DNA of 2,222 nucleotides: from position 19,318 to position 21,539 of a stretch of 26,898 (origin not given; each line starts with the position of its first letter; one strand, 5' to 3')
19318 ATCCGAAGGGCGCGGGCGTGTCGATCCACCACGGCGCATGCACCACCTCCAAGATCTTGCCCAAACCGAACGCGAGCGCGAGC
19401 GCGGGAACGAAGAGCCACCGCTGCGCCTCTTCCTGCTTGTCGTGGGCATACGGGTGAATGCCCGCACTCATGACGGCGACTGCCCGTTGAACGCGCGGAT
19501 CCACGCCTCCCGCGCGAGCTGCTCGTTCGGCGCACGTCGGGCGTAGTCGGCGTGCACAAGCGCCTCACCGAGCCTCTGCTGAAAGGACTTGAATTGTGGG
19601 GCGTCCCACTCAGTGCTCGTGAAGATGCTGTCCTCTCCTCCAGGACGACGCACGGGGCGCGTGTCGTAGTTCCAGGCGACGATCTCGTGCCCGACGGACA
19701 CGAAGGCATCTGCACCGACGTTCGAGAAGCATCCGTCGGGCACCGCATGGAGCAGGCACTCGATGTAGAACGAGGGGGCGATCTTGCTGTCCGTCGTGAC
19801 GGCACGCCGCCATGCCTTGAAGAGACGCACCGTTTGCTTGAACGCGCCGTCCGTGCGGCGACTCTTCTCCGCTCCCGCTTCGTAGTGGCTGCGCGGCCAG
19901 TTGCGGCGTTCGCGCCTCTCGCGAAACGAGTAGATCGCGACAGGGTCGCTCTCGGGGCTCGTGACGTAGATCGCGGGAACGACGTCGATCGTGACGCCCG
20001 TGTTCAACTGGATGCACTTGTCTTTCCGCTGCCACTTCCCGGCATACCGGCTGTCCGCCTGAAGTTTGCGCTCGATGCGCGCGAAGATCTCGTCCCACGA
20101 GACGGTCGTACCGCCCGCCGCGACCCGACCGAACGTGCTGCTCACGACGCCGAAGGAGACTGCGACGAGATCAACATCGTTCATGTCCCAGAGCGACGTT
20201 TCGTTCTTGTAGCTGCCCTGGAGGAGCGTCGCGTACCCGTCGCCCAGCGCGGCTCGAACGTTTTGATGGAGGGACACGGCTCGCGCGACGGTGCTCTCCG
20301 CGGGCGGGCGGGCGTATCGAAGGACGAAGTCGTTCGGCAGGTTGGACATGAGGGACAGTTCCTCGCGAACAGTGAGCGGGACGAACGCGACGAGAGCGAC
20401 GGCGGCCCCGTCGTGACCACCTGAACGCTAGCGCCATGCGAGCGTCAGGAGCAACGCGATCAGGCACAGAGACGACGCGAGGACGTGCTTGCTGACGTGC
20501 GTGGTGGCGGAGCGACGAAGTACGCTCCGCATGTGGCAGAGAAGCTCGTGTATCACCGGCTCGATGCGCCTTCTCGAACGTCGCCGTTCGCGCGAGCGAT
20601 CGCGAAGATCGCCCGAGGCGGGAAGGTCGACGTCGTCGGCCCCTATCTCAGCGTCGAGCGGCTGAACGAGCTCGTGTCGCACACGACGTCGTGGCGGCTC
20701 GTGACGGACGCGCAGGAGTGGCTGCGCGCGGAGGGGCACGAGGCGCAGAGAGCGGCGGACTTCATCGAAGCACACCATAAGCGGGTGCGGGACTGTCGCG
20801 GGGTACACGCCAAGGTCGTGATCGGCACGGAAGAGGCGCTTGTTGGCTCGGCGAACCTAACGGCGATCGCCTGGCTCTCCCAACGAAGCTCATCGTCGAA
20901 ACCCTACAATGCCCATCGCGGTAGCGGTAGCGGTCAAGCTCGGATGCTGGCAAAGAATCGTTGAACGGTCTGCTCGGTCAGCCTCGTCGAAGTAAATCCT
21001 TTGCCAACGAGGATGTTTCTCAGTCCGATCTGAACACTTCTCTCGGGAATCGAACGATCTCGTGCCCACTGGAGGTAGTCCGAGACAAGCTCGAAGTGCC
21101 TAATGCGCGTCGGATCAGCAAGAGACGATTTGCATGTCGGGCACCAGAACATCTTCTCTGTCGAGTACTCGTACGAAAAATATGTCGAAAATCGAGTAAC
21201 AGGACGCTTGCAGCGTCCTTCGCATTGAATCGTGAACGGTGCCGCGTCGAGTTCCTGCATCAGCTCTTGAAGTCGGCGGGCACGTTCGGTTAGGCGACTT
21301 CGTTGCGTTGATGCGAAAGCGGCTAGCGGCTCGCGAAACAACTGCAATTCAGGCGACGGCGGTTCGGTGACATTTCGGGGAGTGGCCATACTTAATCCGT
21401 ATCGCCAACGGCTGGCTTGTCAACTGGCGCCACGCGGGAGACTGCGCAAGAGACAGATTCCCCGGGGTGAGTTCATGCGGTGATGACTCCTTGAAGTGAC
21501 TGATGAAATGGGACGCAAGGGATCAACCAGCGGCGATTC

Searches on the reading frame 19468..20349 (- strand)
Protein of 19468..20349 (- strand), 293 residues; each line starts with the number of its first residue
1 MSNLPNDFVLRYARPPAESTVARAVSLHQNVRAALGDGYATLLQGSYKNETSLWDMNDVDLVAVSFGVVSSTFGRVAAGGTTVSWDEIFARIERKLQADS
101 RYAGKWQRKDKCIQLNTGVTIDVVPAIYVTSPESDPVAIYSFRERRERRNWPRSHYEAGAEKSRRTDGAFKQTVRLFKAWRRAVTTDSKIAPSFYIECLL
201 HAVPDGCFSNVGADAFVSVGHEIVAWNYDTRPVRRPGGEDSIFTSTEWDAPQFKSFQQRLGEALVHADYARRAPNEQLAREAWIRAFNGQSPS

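Call 10: search_protein_families(library=pfam, proteins=[window:19468-20349:-], max_evalue=0.001)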
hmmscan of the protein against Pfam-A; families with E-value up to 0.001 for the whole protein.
window:19468-20349:- (293 aa): 0 families

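Call 11: search_protein_families(library=padloc, proteins=[window:19468-20349:-], max_evalue=0.001)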
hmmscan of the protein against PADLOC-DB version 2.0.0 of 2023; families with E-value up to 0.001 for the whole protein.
window:19468-20349:- (293 aa): 22 families
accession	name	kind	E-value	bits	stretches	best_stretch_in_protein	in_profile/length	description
PDLC00788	Cyclase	-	6.8e-26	89.4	1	34-258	38-288/297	oligonucleotide-cyclase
PDLC00801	Cyclase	-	6e-21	72.9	1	17-213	27-233/295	oligonucleotide-cyclase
PDLC00789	Cyclase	-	1.4e-19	68.6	1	37-218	32-210/261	oligonucleotide-cyclase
PDLC00794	Cyclase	-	2.3e-17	61.2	1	17-212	26-235/297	oligonucleotide-cyclase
PDLC00822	Cyclase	-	1.4e-15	55.5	1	150-289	193-340/375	oligonucleotide-cyclase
PDLC00823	Cyclase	-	1.8e-15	55.3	1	22-282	28-269/285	oligonucleotide-cyclase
PDLC00773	Cyclase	-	5.4e-14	50.5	1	16-284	16-287/334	oligonucleotide-cyclase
PDLC00812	Cyclase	-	1.8e-10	38.1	1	35-210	84-287/352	oligonucleotide-cyclase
PDLC00798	Cyclase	-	4.6e-09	34.2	1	83-203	82-202/344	oligonucleotide-cyclase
PDLC00808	Cyclase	-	7.8e-09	33.3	1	43-201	56-213/325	oligonucleotide-cyclase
PDLC00810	Cyclase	-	9.7e-09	33.1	1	18-208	19-209/335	oligonucleotide-cyclase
PDLC00803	Cyclase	-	1.1e-08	33.1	1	36-215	41-196/253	oligonucleotide-cyclase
PDLC00809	Cyclase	-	3e-08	31.6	1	23-205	24-206/295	oligonucleotide-cyclase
PDLC00772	Cyclase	-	1.4e-07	28.8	1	39-202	94-278/375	oligonucleotide-cyclase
PDLC00793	Cyclase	-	1.8e-07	28.7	1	91-287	91-293/462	oligonucleotide-cyclase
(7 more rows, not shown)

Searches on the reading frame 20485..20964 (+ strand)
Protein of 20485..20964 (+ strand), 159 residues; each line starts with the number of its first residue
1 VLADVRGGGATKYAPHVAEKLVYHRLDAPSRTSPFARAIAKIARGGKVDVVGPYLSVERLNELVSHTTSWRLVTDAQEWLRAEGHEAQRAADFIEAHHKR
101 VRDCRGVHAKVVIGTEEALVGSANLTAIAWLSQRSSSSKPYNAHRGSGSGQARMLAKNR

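Call 84: search_protein_families(library=pfam, proteins=[window:20485-20964:+], max_evalue=1)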
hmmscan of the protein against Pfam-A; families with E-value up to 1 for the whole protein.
window:20485-20964:+ (159 aa): 3 families
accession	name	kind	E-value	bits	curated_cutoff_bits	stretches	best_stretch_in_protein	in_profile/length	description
PF13091.12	PLDc_2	-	0.025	14.9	27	1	48-132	12-107/132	PLD-like domain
PF06566.16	Chon_Sulph_att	-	0.035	14.4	25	1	109-152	49-95/250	Chondroitin sulphate attachment domain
PF05173.19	DapB_C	-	0.039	14.5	27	1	13-119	19-84/121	Dihydrodipicolinate reductase, C-terminus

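Call 85: search_solved_structures(query=window:20485-20964:+, max_evalue=10, show_alignments=1)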
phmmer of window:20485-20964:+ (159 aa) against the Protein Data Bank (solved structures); distinct sequences matched with E-value up to 10: 0.

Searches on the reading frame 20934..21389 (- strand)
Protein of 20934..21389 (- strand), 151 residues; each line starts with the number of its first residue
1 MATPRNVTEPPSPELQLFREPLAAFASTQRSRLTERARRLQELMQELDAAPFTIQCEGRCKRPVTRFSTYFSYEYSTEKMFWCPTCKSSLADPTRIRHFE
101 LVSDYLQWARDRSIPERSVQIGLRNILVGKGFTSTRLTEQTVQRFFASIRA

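Call 10: search_protein_families(library=pfam, proteins=[window:20934-21389:-], max_evalue=0.001)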
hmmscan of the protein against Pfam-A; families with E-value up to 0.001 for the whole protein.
window:20934-21389:- (151 aa): 0 families

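Call 11: search_protein_families(library=padloc, proteins=[window:20934-21389:-], max_evalue=0.001)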
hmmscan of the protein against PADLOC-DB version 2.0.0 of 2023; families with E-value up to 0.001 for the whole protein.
window:20934-21389:- (151 aa): 0 families

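Call 84: search_protein_families(library=pfam, proteins=[window:20934-21389:-], max_evalue=1)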
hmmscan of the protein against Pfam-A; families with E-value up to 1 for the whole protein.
window:20934-21389:- (151 aa): 1 family
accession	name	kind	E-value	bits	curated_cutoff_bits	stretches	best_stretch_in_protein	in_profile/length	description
PF19908.4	DUF6381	-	0.043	14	26.6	1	29-46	33-50/62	Family of unknown function (DUF6381)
